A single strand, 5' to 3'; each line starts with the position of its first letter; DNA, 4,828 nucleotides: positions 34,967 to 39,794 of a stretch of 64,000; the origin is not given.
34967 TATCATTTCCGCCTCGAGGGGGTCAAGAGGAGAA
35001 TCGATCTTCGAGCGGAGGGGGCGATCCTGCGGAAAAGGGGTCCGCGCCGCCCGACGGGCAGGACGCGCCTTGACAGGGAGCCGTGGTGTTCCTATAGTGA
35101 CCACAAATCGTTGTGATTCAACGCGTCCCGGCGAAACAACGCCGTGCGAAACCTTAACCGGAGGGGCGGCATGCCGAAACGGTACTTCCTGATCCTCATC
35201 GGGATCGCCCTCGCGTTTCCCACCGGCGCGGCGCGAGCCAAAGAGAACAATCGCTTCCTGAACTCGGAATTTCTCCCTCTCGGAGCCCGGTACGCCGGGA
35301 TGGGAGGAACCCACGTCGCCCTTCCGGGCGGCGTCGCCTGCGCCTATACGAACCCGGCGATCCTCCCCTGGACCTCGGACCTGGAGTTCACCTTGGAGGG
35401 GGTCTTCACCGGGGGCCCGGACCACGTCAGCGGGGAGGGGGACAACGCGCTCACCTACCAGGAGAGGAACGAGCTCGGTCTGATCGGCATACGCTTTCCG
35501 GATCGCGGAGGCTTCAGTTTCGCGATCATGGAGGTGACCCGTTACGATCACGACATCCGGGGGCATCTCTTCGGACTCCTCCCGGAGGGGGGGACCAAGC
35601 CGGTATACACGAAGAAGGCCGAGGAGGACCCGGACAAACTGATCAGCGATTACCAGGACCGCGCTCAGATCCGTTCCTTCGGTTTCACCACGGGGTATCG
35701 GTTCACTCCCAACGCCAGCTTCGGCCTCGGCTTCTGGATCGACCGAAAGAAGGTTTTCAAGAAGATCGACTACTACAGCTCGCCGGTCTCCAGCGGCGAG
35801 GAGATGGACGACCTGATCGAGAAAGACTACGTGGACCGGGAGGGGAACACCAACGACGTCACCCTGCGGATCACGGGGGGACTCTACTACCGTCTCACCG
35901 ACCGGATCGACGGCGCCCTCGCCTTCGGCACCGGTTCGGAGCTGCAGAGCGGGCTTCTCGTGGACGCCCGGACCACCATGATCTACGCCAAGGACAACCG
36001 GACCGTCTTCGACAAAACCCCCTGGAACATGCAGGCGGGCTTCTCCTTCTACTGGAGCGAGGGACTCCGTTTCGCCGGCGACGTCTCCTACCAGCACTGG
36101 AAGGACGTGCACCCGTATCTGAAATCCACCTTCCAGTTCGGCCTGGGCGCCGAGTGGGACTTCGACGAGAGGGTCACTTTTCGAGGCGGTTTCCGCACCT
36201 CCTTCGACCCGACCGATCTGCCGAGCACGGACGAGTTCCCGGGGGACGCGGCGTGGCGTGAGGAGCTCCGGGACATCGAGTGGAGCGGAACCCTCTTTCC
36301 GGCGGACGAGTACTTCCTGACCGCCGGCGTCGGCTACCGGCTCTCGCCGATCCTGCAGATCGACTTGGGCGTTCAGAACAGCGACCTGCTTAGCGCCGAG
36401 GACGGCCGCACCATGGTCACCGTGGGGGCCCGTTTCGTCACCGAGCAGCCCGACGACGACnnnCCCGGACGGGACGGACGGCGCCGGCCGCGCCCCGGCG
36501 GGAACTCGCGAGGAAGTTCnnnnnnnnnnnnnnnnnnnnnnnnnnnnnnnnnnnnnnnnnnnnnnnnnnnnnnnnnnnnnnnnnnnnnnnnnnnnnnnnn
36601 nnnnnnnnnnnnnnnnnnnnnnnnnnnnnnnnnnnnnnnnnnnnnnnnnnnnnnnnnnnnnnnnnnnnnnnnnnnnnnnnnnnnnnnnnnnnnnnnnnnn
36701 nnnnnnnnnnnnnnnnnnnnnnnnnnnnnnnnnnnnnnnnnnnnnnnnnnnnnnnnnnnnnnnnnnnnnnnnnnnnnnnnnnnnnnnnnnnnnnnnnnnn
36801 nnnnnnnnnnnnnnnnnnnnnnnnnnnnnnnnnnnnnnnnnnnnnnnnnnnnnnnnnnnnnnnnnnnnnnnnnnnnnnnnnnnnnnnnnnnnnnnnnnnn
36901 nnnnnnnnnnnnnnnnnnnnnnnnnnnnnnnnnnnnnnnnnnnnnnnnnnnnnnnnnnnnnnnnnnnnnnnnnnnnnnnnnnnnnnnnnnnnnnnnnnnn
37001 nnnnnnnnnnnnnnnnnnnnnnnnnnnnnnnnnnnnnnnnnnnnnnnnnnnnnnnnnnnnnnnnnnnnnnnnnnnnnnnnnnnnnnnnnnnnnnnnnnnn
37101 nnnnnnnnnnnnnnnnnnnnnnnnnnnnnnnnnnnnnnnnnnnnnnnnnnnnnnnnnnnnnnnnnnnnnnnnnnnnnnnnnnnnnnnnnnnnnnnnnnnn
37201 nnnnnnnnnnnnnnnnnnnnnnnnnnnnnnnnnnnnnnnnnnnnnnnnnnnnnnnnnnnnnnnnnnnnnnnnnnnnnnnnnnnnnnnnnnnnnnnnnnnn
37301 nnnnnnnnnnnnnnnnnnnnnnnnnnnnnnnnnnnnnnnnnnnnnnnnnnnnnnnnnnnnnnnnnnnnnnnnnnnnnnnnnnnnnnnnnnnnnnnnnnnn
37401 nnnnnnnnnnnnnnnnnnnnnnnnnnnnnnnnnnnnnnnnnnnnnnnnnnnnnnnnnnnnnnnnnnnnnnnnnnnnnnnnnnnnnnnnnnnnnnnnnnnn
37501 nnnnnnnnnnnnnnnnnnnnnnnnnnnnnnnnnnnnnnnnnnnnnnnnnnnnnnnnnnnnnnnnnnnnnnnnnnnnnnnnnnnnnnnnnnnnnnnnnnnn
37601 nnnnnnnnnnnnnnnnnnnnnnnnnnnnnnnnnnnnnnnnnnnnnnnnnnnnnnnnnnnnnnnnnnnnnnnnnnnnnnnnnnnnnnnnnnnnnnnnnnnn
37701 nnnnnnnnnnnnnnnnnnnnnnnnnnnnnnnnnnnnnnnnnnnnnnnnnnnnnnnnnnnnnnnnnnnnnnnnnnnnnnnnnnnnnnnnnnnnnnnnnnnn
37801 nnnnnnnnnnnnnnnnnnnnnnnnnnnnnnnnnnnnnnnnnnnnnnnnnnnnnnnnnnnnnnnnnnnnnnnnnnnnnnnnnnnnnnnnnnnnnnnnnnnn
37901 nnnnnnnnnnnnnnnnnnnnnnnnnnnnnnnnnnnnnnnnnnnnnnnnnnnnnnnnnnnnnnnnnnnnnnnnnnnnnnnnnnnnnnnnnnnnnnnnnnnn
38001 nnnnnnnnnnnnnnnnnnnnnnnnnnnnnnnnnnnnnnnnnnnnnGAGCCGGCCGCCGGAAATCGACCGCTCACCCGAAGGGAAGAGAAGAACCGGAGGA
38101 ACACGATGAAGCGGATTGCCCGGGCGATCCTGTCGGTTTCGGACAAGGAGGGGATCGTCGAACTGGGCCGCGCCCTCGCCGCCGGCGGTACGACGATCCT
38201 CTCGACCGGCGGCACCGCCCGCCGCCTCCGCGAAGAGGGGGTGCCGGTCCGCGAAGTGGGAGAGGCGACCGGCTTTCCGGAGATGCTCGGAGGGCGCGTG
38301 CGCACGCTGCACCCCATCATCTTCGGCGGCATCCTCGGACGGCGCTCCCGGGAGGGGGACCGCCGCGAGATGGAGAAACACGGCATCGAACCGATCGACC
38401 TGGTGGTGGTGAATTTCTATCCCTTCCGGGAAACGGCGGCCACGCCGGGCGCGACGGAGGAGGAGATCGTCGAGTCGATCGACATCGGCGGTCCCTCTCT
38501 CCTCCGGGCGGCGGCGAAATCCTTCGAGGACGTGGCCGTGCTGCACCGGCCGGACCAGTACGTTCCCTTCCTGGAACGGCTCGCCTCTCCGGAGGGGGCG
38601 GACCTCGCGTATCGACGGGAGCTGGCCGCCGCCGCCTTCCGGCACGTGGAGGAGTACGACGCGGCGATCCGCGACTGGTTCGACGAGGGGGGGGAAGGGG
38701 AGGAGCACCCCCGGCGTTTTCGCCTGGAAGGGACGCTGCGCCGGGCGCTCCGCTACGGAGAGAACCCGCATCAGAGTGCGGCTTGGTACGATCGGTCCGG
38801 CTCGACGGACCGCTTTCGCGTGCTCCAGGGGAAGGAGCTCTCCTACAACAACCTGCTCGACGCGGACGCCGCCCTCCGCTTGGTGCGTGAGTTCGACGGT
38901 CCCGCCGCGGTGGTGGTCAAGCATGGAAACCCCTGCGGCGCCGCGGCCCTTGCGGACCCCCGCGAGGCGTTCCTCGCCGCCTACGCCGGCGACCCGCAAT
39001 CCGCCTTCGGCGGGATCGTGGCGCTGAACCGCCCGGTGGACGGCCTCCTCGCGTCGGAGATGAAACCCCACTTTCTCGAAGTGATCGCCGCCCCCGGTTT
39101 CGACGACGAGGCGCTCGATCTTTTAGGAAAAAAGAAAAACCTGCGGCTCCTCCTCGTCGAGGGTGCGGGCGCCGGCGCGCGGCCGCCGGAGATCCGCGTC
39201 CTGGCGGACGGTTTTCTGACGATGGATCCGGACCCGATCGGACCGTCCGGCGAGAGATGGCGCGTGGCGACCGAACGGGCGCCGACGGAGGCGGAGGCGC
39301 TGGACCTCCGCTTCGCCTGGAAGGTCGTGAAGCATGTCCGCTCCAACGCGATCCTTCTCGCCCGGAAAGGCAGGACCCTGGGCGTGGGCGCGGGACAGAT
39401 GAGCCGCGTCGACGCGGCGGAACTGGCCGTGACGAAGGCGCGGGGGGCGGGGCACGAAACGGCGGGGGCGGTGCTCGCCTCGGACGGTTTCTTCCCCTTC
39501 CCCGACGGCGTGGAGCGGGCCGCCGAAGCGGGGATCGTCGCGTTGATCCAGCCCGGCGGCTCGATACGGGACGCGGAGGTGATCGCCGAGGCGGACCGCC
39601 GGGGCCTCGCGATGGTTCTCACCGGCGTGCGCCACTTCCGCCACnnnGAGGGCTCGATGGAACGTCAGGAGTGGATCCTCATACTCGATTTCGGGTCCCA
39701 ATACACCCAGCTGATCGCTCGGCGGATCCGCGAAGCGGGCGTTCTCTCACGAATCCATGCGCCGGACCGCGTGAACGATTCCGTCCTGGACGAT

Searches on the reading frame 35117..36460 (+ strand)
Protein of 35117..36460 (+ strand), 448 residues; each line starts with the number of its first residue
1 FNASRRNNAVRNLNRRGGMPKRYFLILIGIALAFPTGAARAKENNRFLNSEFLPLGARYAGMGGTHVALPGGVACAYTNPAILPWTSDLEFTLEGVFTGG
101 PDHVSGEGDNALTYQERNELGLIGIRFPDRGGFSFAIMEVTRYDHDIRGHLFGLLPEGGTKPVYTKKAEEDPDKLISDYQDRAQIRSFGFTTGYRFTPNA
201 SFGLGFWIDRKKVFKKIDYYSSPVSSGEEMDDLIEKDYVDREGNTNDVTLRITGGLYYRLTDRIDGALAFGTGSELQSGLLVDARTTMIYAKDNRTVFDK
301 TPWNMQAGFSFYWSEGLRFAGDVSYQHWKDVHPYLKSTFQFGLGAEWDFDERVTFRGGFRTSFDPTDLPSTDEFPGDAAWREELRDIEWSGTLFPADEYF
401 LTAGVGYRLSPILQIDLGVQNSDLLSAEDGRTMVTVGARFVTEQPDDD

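Call 62: search_protein_families(library=pfam, proteins=[window:35117-36460:+], max_evalue=0.00001)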
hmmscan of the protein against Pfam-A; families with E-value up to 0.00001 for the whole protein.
window:35117-36460:+ (448 aa): 1 family
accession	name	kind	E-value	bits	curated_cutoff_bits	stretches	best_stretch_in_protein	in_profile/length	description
PF13505.12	OMP_b-brl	-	3e-06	28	28.7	0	243-362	37-153/175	Outer membrane protein beta-barrel domain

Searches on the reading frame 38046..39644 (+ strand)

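Call 63: search_protein_families(library=pfam, proteins=[window:38046-39644:+], max_evalue=0.00001)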
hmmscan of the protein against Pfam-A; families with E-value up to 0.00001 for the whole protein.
window:38046-39644:+ (533 aa): 2 families
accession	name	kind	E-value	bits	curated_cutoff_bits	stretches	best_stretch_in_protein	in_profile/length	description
PF01808.24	AICARFT_IMPCHas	-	2.1e-108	362.9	25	1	156-464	1-311/311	AICARFT/IMPCHase bienzyme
PF02142.27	MGS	-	5.7e-20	71.7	24.1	1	36-150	1-93/94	MGS-like domain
